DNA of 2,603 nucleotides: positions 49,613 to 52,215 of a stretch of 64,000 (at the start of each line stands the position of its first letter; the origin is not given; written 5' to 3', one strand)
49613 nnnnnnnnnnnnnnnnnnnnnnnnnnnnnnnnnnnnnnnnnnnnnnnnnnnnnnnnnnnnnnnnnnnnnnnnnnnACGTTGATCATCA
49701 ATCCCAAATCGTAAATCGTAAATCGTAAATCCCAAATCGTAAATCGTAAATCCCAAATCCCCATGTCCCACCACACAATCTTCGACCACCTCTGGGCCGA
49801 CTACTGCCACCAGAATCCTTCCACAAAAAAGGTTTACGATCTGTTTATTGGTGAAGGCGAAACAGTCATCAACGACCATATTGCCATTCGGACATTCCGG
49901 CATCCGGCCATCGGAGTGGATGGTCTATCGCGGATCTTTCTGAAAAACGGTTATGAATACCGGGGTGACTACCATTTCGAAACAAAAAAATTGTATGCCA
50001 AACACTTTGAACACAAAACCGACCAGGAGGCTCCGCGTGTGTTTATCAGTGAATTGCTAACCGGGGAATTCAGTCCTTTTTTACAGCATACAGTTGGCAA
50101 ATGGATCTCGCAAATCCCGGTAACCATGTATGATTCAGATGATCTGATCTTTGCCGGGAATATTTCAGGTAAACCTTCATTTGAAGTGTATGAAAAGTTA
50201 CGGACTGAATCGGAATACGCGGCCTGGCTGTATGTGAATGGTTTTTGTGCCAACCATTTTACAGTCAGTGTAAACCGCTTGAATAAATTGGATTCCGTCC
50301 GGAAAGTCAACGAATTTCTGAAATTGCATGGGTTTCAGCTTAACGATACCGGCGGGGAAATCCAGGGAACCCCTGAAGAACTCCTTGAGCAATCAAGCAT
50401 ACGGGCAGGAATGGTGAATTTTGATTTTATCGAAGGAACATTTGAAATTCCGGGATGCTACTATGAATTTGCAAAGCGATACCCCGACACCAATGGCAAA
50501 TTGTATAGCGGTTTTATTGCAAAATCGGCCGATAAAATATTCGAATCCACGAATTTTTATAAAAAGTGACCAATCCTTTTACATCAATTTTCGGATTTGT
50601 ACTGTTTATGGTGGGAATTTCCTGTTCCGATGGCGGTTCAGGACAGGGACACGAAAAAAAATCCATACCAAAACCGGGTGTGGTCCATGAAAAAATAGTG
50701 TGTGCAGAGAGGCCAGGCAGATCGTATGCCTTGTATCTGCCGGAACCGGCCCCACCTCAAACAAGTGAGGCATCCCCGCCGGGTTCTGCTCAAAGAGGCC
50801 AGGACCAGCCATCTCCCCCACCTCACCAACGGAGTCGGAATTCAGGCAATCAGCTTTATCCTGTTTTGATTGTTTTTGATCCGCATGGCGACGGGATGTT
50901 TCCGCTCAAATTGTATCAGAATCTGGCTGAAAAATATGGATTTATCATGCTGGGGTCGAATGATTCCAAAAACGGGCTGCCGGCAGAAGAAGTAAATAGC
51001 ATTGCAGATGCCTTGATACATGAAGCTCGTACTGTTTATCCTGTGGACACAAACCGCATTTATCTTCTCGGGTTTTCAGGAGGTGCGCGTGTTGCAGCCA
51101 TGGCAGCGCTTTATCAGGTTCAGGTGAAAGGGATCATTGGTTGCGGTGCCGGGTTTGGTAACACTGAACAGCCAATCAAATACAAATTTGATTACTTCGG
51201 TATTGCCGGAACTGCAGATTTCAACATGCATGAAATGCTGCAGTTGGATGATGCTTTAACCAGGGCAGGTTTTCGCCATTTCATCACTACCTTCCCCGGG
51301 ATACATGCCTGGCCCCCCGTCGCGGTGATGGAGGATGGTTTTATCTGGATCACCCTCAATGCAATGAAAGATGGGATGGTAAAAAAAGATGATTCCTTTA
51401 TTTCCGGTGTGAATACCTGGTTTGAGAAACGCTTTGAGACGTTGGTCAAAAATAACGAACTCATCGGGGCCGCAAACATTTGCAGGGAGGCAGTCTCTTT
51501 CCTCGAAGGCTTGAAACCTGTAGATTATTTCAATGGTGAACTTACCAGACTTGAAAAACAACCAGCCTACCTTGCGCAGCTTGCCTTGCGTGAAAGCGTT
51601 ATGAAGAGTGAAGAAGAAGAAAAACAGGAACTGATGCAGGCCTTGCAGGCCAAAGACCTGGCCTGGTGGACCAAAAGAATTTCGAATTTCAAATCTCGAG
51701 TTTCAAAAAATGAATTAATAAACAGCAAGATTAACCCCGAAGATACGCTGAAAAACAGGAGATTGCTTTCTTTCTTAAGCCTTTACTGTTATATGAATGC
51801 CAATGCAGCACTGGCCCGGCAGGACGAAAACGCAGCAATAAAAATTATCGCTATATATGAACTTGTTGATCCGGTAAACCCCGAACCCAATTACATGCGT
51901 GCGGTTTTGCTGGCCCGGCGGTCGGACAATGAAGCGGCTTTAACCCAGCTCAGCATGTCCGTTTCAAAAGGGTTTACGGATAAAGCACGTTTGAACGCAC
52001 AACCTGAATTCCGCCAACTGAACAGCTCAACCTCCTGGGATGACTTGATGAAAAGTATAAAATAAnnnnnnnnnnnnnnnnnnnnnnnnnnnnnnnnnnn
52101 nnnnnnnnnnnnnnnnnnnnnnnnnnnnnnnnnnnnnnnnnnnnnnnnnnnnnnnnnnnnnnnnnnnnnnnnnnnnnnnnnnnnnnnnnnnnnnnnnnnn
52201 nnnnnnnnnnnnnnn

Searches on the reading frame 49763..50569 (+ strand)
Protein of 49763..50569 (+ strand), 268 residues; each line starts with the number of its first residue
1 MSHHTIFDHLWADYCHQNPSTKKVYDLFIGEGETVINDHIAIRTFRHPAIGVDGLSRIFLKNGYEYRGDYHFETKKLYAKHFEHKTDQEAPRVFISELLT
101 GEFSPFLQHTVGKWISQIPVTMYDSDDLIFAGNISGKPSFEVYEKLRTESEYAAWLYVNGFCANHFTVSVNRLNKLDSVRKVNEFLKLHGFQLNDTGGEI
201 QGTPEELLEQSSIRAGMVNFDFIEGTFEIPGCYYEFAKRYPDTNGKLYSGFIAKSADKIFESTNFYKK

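Call 6: search_protein_families(library=pfam, proteins=[window:49763-50569:+], max_evalue=0.001)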
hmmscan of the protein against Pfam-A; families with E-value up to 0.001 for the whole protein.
window:49763-50569:+ (268 aa): 1 family
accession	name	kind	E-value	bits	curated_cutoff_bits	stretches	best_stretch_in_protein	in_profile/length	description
PF07063.19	HGLS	-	3.8e-30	105.9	25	2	137-239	179-282/386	2-oxoadipate dioxygenase/decarboxylase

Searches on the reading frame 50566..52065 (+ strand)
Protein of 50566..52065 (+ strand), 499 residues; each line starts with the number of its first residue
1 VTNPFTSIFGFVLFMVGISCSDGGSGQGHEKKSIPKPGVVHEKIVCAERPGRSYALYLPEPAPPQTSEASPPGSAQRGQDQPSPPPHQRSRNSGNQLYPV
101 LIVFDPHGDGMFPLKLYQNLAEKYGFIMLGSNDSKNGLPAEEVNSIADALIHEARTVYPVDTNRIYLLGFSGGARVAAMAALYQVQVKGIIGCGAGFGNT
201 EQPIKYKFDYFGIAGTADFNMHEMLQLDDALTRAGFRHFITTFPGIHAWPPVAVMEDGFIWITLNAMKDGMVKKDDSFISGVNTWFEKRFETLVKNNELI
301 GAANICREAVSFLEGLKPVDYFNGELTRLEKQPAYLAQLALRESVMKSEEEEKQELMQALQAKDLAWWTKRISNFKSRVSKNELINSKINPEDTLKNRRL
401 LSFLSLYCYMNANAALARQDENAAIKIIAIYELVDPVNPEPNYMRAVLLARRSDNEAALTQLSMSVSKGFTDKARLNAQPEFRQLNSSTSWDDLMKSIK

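Call 34: search_protein_families(library=pfam, proteins=[window:50566-52065:+], max_evalue=0.001)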
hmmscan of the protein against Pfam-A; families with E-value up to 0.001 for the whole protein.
window:50566-52065:+ (499 aa): 1 family
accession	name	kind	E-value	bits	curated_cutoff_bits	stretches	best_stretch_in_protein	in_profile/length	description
PF20434.5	BD-FAE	-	0.00027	20.9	26.8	1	154-218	80-147/215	BD-FAE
